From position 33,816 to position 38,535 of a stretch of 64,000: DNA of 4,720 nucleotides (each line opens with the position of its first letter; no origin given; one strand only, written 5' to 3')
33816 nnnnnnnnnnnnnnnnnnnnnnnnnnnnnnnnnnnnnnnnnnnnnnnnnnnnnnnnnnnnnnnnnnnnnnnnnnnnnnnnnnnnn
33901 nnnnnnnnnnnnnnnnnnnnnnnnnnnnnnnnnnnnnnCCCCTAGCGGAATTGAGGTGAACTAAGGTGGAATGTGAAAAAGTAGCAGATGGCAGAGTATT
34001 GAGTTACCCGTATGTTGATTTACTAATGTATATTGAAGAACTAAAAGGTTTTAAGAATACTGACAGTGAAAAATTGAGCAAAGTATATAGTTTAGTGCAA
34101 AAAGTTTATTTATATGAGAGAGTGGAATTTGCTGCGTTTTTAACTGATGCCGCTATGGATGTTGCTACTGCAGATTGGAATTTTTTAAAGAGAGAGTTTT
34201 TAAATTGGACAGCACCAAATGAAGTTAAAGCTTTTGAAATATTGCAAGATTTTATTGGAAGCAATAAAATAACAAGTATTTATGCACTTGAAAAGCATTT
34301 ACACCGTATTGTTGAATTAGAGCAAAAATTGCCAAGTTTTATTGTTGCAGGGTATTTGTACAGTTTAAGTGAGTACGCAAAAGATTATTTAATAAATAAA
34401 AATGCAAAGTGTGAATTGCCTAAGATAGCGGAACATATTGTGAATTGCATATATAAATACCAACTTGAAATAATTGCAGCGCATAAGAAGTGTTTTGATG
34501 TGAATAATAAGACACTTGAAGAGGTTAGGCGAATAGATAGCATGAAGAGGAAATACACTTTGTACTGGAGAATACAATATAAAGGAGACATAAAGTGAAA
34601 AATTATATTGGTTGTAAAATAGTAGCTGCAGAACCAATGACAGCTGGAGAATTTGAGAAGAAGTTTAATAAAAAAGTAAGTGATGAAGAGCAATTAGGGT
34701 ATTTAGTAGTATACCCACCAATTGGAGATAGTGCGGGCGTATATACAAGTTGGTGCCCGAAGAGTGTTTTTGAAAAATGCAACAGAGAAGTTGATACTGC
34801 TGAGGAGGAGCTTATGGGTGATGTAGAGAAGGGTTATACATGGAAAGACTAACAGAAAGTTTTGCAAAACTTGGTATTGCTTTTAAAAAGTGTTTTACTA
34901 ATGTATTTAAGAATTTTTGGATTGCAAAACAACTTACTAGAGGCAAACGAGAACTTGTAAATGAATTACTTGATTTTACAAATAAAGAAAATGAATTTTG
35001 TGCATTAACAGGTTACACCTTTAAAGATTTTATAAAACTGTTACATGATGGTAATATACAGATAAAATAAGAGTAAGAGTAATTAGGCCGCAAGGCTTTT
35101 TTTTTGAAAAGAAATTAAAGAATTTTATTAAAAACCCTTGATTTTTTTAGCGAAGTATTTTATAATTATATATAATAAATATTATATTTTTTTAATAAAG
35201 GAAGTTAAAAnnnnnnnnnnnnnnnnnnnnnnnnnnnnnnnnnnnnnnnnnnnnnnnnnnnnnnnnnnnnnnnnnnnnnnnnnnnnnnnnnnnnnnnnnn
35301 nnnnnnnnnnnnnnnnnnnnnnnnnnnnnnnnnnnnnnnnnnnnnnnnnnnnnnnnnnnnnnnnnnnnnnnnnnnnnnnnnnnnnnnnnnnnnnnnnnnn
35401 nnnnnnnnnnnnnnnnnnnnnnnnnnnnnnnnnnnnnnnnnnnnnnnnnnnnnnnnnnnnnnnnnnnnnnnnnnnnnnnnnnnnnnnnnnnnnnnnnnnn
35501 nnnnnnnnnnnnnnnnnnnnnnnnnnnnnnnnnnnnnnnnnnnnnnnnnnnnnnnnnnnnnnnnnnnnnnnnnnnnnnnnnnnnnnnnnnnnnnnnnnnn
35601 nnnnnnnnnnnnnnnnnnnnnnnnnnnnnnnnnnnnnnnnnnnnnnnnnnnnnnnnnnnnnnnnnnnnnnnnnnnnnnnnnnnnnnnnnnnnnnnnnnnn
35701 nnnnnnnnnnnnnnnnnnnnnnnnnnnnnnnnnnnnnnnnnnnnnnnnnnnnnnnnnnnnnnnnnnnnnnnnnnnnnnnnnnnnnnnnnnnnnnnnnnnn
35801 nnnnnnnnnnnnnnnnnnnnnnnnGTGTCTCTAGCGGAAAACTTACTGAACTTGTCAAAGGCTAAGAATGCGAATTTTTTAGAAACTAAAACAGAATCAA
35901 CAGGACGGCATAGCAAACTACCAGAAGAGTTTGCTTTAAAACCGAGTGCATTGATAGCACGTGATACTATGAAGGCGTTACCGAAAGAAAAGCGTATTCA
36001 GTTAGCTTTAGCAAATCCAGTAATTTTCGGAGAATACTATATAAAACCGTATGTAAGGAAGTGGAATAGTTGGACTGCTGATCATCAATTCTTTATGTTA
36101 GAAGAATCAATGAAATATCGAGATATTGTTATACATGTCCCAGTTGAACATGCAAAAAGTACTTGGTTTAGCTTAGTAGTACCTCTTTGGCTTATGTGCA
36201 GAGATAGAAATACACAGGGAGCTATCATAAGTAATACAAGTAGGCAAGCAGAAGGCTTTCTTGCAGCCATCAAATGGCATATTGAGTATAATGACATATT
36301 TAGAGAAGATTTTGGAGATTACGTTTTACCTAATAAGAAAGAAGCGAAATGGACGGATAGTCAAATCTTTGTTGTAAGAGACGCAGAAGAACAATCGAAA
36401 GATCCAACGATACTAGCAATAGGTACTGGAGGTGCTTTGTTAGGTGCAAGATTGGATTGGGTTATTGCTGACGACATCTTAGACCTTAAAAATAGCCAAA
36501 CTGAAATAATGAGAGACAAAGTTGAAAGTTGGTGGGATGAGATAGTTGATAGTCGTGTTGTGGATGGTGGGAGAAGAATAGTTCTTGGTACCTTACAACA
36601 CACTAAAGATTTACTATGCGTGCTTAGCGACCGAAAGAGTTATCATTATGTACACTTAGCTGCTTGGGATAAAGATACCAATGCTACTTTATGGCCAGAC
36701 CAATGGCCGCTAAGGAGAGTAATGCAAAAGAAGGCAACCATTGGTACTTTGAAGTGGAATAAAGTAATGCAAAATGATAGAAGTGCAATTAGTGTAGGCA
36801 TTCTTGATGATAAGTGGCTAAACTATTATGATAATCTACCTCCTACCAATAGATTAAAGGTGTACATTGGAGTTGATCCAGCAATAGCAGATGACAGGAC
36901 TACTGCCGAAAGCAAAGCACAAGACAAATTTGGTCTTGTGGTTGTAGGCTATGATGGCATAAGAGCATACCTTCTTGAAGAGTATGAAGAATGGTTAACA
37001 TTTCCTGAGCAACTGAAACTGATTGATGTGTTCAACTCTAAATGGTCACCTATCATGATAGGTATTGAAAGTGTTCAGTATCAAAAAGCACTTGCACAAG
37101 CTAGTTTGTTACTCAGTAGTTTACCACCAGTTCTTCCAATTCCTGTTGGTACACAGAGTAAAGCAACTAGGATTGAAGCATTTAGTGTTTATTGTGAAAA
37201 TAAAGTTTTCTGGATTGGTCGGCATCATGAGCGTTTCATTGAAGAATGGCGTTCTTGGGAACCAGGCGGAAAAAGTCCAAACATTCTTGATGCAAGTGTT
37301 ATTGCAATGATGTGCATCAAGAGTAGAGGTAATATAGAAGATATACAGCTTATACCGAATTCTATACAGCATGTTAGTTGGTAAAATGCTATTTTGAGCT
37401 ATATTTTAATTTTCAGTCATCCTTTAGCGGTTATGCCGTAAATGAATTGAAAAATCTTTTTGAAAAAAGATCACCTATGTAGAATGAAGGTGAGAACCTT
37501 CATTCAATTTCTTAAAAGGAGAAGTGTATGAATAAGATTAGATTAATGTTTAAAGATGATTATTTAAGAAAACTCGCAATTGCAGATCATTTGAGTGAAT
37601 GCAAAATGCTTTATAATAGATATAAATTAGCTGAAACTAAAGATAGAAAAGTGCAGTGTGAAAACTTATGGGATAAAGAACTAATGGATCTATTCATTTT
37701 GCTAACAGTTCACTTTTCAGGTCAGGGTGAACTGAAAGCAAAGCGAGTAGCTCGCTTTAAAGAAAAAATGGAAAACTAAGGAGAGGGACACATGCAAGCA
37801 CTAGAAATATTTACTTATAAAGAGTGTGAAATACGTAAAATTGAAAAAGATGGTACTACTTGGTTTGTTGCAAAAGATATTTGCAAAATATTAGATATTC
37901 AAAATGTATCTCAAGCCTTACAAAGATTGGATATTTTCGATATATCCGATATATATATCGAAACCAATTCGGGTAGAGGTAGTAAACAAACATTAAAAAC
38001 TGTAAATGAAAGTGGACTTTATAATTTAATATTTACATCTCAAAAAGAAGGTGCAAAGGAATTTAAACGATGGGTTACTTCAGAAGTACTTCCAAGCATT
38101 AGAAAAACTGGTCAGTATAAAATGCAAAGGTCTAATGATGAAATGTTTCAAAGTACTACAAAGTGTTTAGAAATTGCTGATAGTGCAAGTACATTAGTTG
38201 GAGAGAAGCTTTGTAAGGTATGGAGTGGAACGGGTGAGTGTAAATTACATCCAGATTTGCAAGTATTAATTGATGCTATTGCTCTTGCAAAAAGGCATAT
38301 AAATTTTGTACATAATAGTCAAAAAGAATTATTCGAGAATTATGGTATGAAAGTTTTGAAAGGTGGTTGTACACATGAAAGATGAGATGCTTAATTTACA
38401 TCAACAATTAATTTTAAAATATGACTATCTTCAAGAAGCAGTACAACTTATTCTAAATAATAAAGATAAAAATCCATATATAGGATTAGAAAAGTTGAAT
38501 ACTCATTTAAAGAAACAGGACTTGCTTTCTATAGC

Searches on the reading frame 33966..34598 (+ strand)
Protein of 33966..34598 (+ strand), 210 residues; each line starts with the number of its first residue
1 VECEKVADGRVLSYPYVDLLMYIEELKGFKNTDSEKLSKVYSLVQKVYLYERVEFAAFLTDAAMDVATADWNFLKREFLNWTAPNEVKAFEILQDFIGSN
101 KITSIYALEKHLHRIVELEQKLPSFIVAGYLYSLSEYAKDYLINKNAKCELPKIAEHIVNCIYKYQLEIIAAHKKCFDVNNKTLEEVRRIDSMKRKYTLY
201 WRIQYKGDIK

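Call 19: search_protein_families(library=phrogs, proteins=[window:33966-34598:+], max_evalue=0.01)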
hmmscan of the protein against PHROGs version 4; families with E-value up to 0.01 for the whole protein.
window:33966-34598:+ (210 aa): 1 family
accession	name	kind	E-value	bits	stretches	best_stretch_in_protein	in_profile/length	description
phrog_3476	-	unknown function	0.0075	17.5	0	17-80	58-119/123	-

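Call 20: search_protein_families(library=pfam, proteins=[window:33966-34598:+], max_evalue=0.01)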
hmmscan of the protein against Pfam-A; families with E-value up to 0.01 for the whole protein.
window:33966-34598:+ (210 aa): 0 families

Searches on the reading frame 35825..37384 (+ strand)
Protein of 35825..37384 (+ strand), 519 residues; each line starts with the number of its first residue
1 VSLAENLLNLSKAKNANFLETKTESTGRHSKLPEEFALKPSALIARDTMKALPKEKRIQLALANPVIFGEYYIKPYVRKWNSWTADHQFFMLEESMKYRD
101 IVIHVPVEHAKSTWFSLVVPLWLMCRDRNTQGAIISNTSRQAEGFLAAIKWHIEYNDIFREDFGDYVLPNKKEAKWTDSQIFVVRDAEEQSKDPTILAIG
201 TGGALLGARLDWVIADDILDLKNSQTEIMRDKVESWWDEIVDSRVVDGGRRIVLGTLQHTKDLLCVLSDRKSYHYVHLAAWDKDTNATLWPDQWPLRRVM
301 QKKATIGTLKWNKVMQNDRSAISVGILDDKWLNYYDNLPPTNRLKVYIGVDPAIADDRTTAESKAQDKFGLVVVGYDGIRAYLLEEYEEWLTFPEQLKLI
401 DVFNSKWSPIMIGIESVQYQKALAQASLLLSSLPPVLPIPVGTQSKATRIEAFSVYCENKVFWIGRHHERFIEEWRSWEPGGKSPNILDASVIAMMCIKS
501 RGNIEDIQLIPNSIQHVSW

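Call 9: search_protein_families(library=phrogs, proteins=[window:35825-37384:+])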
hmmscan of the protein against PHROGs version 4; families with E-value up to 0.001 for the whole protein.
window:35825-37384:+ (519 aa): 6 families
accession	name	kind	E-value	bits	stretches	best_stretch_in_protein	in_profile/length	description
phrog_38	-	head and packaging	3.4e-71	241.9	1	29-505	249-710/760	terminase large subunit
phrog_4758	-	head and packaging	1.5e-13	51.7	1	82-270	39-220/243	terminase large subunit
phrog_17672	-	head and packaging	2.2e-09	37.8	1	85-268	55-228/395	terminase large subunit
phrog_5573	-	head and packaging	1.2e-07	32.4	1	270-458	9-188/250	terminase large subunit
phrog_2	-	head and packaging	5.6e-06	26.4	1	97-503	276-598/807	terminase large subunit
phrog_28155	-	head and packaging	8.9e-06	26.7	0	198-253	144-199/260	terminase large subunit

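Call 10: search_dna_similar(query=window:35825-37384:+, collection=phages, mode=protein, max_rows=15)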
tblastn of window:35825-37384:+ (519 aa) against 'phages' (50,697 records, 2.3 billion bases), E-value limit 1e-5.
Records with a match: 140; places in all: 140; records where one place covers at least 80% of the query: 8.
Best place of each record, by identity: <60% 140.
By first word of the organism name: Pseudomonas 70; Streptomyces 29; Bacillus 10; Bacteriophage 7; Bacteroides 6; Clostridium 3; Caudoviricetes 3; Staphylococcus 3; Faecalibacterium 2; Weizmannia 1; and 6 more.
By host as written in the record: Pseudomonas aeruginosa 29; - 21; Pseudomonas aeruginosa PA14 17; Streptomyces griseus ATCC 10137 10; Streptomyces scabiei RL-34 7; Streptomyces lividans JI 1326 4; Streptomyces viridochromogenes DSM40736 4; Bacillus alcalophilus CGMCC 1.3604 3; and 38 more.
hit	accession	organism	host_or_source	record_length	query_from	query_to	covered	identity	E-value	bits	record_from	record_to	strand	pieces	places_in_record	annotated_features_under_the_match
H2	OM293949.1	Weizmannia phage Youna2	Weizmannia coagulans KACC 15983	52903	24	519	96%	42.9%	7e-111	367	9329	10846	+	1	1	terminase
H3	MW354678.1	Bacillus phage BSTP12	Bacillus subtilis BSC16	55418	38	499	89%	43.6%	1e-98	332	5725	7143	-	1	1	BSTP12_012: terminase subunit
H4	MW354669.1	Bacillus phage BSTP5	Bacillus subtilis BSC21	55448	38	499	89%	43.6%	1e-98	332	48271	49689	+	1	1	terminase large subunit/tail sheath protein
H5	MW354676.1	Bacillus phage BSTP8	Bacillus subtilis KCCM12150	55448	38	499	89%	43.6%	1e-98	332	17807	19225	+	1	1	BSTP8_035: tail sheath protein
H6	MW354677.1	Bacillus phage BSTP10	Bacillus subtilis KCCM12150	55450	38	499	89%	43.6%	1e-98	332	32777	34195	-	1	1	BSTP10_045: terminase large subunit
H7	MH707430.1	Bacillus phage BSP7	Bacillus subtilis ATCC 21336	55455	38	499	89%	43.6%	1e-98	332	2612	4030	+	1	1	putative large terminase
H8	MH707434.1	Bacillus phage BSP19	Bacillus subtilis KACC 17797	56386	38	499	89%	43.4%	7e-98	330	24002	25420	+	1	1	putative large terminase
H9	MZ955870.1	Glutamicibacter phage BIM BV-113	Glutamicibacter halophytocola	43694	88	490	78%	24.0%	4e-6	56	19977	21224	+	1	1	putative terminase large subunit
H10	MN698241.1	Pelagibacter phage HTVC027P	Candidatus Pelagibacter sp. HTCC1062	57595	99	504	78%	23.7%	3e-6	57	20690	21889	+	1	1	terminase large subunit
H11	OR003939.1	Phage DSL-LC04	Gammaproteobacteria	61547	99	504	78%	23.6%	1e-7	61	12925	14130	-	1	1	terminase large subunit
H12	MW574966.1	phage 023Pt_psg01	unknown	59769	97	504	79%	23.4%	3e-8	63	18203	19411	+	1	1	terminase large subunit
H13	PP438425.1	Microcystis phage Mel-JY34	Microcystis elabens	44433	58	496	85%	20.5%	2e-9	67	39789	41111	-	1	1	terminase large subunit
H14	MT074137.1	Bacteroides phage DAC16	Bacteroides thetaiotaomicron VPI-5485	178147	98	421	62%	27.5%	3e-20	100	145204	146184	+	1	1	hypothetical protein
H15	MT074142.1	Bacteroides phage DAC23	Bacteroides thetaiotaomicron VPI-5490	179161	98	421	62%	27.5%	3e-20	100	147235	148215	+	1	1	hypothetical protein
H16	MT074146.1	Bacteroides phage SJC03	Bacteroides thetaiotaomicron VPI-5494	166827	98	421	62%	27.2%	8e-20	99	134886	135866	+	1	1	hypothetical protein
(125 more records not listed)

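Call 25: find_related_loci(query=window:35825-37384:+, collection=viral_contigs, flank=10000)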
Query window:35825-37384:+ (519 aa) in viral_contigs; peptide patterns used: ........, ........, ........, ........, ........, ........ (x = any residue, [..] = any of these).
2 stretches matched a pattern; 2 encode a relative of the query (tblastn E <= 1e-3); 2 distinct loci.
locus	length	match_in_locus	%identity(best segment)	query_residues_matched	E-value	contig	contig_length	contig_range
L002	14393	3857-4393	28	90-276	4e-17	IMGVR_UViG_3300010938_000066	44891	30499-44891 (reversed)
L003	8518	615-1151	28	90-276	5e-17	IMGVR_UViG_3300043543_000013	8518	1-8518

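Call 26: find_homologous_proteins(query=window:35825-37381:+, max_evalue=1e-30)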
Query window:35825-37381:+ (519 aa): 69 proteins with E <= 1e-30 among 8000 candidates.
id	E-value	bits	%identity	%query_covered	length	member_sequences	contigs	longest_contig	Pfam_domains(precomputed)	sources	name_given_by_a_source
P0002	0.0e+0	1197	100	100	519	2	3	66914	-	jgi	jgi:hypothetical protein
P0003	2.2e-243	827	72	95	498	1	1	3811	-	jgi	-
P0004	4.2e-238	809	70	95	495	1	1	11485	PF17289.9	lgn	-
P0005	7.5e-235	799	69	95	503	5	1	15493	-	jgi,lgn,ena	-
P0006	8.1e-232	789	68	95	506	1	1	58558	-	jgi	jgi:phage terminase large subunit-like protein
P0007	4.6e-225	766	64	96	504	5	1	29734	-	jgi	jgi:phage terminase large subunit-like protein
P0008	6.9e-225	766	66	94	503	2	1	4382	PF17289.9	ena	-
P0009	8.7e-225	765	64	94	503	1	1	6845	-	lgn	-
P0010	2.5e-224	764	64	95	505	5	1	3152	-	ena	-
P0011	3.7e-222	757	67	95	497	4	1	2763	PF17289.9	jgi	jgi:hypothetical protein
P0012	1.9e-219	748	66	95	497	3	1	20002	-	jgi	-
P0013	5.7e-201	687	64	89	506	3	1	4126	-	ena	-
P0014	4.1e-190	651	61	87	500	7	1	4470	-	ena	-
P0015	6.0e-186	637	65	81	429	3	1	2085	-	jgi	-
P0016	6.4e-186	637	61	88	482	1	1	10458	-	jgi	jgi:hypothetical protein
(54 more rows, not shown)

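Call 27: find_encoding_contigs(protein=P0006, flank=10000, max_places=3)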
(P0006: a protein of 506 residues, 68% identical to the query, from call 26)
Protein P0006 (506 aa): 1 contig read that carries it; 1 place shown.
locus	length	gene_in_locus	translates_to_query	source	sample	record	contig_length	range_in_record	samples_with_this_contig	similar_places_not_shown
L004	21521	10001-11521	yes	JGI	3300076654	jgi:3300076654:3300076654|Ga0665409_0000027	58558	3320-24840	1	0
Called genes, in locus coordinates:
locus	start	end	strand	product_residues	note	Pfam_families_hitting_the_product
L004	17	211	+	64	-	-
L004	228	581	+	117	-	-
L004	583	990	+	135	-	-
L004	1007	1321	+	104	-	-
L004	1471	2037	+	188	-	-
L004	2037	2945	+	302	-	-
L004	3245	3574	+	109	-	-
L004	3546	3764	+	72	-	-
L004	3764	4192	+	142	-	-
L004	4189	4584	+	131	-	-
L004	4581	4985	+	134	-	-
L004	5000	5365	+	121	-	-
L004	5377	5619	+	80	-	-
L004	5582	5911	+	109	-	PF13560:HTH_31 (faint), PF07022:Phage_CI_repr (weak), PF12844:HTH_19, PF01381:HTH_3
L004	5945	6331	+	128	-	-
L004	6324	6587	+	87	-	-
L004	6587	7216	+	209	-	-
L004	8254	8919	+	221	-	-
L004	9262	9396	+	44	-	-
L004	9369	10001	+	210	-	-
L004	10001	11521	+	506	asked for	-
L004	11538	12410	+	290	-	-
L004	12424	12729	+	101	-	-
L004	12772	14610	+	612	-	PF21919:P23-45_portal_barrel, PF06074:Portal_Mu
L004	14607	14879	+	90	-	-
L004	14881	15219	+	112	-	-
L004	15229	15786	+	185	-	PF04233:Phage_Mu_F (weak)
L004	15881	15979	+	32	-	-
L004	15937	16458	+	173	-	-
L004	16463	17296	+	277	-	-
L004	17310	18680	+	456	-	PF06150:ChaB, PF10123:Mu-like_Pro_N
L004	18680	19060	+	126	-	-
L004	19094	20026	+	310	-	-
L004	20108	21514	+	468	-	-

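Call 28: find_encoding_contigs(protein=P0007, flank=10000, max_places=3)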
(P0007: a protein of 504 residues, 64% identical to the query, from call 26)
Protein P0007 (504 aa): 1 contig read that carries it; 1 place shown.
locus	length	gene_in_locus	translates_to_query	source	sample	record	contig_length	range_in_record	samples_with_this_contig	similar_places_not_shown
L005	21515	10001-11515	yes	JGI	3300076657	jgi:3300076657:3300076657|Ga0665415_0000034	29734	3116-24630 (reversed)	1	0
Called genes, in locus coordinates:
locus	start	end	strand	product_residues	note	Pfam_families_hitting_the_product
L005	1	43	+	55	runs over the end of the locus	-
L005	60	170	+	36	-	-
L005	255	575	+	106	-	-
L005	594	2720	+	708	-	PF13086:AAA_11 (faint), PF05970:PIF1, PF13245:AAA_19, PF13604:AAA_30, PF18335:SH3_13 (weak), PF01443:Viral_helicase1 (weak), PF13538:UvrD_C_2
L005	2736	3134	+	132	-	PF02026:RyR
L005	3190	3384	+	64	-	-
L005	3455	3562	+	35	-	-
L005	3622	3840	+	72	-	-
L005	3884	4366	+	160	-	-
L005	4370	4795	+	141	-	-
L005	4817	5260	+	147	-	-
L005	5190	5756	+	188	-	-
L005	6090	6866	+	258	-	PF09669:Phage_pRha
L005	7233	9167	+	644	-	-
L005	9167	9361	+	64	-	-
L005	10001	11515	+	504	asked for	-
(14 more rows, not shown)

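Call 29: find_encoding_contigs(protein=P0012, flank=10000, max_places=3)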
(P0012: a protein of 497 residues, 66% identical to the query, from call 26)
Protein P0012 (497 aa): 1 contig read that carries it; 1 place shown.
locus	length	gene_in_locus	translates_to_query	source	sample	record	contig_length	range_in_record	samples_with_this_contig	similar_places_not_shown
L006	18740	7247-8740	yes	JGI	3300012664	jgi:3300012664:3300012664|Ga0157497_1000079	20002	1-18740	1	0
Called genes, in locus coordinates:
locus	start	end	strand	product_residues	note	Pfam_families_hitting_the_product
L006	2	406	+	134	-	?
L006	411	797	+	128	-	-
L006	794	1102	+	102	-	-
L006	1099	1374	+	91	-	-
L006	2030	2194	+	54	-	PF04014:MazE_antitoxin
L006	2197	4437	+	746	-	PF22763:NrS1-1_pol-like_HBD, PF08706:D5_N, PF19263:DUF5906, PF03288:Pox_D5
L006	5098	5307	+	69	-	-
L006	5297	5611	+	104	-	-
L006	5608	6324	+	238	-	PF02195:ParB_N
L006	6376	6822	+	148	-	PF01555:N6_N4_Mtase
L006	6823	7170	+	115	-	-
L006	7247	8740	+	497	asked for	-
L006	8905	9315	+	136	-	-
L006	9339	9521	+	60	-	-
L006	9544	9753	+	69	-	-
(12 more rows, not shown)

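Call 59: find_related_loci(query=window:35825-37384:+, collection=genome_contigs, flank=10000)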
Query window:35825-37384:+ (519 aa) in genome_contigs; peptide patterns used: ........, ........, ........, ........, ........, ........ (x = any residue, [..] = any of these).
42 stretches matched a pattern, but none encodes a relative of the query by tblastn (E <= 1e-3).

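Call 60: find_encoding_contigs(protein=P0004, flank=10000, max_places=3)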
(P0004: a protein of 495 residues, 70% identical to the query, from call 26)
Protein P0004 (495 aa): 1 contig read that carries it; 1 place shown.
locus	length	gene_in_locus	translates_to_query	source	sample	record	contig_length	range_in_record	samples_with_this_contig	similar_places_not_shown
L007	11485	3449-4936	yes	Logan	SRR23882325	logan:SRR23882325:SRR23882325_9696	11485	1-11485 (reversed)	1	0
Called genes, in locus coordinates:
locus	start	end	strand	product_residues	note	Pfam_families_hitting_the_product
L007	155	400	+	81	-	-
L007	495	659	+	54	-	-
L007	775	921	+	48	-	-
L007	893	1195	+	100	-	-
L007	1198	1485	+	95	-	-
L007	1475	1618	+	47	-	-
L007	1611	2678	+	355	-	-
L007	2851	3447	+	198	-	-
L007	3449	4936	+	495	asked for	PF17289:Terminase_6C (weak)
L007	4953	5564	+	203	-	PF18907:DUF5662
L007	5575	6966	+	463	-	PF21919:P23-45_portal_barrel, PF06074:Portal_Mu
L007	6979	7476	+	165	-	-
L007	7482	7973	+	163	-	-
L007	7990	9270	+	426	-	PF06150:ChaB, PF10123:Mu-like_Pro_N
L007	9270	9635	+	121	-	PF09956:Phage_cement_2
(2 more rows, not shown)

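Call 61: find_encoding_contigs(protein=P0005, flank=10000, max_places=3)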
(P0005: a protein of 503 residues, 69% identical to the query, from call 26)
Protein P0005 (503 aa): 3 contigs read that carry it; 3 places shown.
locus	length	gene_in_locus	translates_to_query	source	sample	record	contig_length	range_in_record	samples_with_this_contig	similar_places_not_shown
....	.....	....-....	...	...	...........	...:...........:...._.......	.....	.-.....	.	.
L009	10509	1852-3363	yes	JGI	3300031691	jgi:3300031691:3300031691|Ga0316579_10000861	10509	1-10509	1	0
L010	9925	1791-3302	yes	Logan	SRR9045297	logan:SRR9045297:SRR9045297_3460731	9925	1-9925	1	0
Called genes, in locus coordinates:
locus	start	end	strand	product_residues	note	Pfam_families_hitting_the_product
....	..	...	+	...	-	-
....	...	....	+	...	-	-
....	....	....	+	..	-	-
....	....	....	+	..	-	-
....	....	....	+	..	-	-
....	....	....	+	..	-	-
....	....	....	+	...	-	-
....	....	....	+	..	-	-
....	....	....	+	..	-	-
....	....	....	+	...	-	-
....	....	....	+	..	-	-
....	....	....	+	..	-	-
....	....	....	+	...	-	-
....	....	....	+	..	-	-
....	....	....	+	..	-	-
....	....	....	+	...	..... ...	-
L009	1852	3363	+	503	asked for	-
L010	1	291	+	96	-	?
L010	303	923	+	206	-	-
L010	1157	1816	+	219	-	-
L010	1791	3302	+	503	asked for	-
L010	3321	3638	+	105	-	-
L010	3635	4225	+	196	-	PF18907:DUF5662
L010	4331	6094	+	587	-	PF21919:P23-45_portal_barrel, PF06074:Portal_Mu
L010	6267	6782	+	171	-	-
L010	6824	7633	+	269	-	-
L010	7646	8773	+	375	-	PF10123:Mu-like_Pro_N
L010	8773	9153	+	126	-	-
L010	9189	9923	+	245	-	?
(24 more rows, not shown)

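Call 62: find_encoding_contigs(protein=P0002, flank=10000, max_places=5)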
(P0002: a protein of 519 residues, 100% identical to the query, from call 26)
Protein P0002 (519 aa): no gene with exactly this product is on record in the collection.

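Call 69: find_related_loci(query=window:35825-37384:+, collection=metagenome_contigs, flank=10000)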
Query window:35825-37384:+ (519 aa) in metagenome_contigs; peptide patterns used: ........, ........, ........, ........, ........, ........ (x = any residue, [..] = any of these).
49 stretches matched a pattern, but none encodes a relative of the query by tblastn (E <= 1e-3).
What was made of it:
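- Tried and rejected: The same scans of GTDB genomes and JGI metagenome contigs found none (calls 25, 59, 69).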

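Call 70: list_cluster_members(proteins=[P0002, P0001])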
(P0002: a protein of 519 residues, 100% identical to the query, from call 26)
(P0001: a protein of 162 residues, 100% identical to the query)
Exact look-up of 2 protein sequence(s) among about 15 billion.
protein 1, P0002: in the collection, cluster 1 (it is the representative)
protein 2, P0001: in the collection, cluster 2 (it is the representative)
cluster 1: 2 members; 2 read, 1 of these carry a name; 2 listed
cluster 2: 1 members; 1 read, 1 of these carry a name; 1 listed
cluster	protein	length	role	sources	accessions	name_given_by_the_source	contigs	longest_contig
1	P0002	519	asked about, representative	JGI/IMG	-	hypothetical protein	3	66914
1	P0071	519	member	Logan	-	-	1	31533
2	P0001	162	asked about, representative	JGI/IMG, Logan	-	hypothetical protein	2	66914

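Call 71: find_encoding_contigs(protein=P0071, flank=10000, max_places=5)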
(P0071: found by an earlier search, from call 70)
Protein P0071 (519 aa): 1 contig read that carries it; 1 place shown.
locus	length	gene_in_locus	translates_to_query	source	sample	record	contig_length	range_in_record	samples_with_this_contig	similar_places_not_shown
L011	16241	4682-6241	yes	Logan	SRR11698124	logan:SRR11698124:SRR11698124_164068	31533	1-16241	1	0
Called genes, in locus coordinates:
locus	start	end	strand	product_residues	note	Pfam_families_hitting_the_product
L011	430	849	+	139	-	-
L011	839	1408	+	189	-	-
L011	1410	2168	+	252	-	-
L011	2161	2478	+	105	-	-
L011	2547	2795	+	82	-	-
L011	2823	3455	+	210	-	-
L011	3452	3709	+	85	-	-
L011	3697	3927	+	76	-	-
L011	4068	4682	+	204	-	-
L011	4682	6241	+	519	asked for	-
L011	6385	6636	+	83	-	-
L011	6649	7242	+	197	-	PF02498:Bro-N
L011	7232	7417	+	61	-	-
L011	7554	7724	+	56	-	-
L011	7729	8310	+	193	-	PF18907:DUF5662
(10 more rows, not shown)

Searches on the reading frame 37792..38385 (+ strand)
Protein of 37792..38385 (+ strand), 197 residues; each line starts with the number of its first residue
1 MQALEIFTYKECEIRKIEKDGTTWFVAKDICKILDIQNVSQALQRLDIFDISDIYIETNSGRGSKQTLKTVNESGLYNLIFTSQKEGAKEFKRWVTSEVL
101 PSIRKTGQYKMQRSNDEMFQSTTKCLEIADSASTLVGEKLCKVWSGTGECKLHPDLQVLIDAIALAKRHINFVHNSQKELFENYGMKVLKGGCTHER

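Call 45: search_protein_families(library=pfam, max_evalue=0.001, proteins=[window:37792-38385:+])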
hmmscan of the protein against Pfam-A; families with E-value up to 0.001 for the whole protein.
window:37792-38385:+ (197 aa): 1 family
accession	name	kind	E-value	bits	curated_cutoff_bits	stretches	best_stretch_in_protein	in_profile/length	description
PF02498.22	Bro-N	-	2e-22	80.1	25.6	1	13-101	1-96/96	BRO family, N-terminal domain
